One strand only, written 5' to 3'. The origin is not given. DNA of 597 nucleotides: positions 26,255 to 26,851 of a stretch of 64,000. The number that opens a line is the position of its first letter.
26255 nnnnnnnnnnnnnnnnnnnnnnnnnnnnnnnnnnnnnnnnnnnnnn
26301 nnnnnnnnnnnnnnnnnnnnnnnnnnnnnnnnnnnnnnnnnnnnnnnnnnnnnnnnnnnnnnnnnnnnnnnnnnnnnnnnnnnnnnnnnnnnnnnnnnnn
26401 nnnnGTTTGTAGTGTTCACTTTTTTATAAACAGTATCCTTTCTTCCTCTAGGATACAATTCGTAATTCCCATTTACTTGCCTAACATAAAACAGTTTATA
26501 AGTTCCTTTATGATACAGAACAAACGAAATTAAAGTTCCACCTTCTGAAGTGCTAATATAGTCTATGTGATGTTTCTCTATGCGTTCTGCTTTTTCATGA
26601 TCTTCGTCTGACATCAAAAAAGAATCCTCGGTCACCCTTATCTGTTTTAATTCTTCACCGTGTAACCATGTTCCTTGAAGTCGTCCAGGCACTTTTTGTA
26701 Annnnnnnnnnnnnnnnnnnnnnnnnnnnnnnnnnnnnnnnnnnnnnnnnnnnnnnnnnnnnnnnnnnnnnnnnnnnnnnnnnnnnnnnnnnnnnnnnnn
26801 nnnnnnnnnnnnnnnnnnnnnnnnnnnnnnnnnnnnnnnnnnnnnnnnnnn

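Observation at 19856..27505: Candidate undescribed envelope signalling/redox system: six genes assembled from three shuffled domains around a LytS/LytTR pair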

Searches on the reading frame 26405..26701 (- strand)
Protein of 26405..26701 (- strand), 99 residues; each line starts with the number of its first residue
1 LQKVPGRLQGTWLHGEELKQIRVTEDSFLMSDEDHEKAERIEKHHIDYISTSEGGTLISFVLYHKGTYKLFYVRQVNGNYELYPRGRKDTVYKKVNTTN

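Call 45: search_protein_families(library=pfam, proteins=[window:26405-26701:-], max_evalue=10)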
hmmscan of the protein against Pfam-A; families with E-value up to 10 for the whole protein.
seq(99 aa): 1 family
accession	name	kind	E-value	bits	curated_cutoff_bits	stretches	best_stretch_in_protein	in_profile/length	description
PF19661.4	DUF6164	-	0.14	12.6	27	1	31-60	13-42/116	Family of unknown function (DUF6164)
